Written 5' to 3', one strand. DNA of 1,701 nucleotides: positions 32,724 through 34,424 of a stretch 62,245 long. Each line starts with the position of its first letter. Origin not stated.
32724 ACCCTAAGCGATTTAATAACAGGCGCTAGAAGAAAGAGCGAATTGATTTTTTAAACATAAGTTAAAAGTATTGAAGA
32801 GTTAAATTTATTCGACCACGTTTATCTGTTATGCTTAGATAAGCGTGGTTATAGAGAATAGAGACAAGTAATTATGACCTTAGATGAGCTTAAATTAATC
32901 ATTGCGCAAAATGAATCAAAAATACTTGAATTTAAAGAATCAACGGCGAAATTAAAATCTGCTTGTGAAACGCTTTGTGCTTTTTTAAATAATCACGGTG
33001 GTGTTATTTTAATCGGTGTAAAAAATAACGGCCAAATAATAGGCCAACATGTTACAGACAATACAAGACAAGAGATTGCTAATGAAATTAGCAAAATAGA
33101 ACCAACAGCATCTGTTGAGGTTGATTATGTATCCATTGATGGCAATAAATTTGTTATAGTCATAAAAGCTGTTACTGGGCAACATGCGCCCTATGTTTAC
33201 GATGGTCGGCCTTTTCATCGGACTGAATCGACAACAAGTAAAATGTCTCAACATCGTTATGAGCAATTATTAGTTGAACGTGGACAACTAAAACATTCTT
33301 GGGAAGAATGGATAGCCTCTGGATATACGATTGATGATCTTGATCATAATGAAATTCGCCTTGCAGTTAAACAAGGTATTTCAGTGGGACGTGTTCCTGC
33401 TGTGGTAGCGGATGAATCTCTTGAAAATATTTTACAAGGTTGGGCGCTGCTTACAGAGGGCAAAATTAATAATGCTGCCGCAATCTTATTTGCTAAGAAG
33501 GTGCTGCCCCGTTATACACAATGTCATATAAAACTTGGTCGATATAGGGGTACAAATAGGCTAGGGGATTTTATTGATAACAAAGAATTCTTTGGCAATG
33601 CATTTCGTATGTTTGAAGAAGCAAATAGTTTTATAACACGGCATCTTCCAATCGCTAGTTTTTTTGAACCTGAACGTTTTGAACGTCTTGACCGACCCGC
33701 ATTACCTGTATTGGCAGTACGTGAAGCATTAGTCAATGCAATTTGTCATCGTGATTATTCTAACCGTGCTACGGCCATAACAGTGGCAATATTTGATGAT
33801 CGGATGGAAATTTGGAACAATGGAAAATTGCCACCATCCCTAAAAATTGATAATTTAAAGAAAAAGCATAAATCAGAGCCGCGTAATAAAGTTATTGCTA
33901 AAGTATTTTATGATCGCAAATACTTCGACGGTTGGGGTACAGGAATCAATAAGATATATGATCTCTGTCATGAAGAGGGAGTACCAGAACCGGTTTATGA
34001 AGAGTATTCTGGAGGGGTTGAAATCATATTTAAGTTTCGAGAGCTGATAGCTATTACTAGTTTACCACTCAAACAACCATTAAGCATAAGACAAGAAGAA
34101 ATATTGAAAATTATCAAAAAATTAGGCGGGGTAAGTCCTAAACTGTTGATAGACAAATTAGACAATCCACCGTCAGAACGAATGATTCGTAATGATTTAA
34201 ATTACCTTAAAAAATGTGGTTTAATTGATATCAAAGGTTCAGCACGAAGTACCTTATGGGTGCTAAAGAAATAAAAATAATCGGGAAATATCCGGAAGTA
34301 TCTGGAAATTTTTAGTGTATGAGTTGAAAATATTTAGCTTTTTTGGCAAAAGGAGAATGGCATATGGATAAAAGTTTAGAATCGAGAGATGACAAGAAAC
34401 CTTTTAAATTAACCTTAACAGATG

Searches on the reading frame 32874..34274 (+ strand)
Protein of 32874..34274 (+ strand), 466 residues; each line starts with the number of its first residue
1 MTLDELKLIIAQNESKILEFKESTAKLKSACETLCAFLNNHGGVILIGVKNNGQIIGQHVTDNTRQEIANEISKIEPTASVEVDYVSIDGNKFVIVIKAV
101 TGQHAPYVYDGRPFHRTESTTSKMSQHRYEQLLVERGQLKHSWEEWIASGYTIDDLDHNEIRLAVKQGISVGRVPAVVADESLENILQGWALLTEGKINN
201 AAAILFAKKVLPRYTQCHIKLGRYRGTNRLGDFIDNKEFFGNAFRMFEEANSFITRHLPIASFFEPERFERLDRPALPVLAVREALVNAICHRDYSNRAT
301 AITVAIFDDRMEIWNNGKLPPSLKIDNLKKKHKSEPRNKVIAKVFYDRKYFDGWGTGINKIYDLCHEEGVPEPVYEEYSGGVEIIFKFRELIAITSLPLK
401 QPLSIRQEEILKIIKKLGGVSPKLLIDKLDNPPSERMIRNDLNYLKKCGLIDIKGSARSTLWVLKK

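Call 74: search_protein_families(library=pfam, proteins=[window:32874-34274:+], max_evalue=0.001)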
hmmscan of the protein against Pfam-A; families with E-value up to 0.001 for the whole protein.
window:32874-34274:+ (466 aa): 2 families
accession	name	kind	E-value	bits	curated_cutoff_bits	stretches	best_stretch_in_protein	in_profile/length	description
PF13749.12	HATPase_c_4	-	1.2e-23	83.3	26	1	301-386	3-89/89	Putative ATP-dependent DNA helicase recG C-terminal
PF04326.19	SLFN_AlbA_2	-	4.1e-22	79.4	25.3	1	14-124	1-117/118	Schlafen, AlbA_2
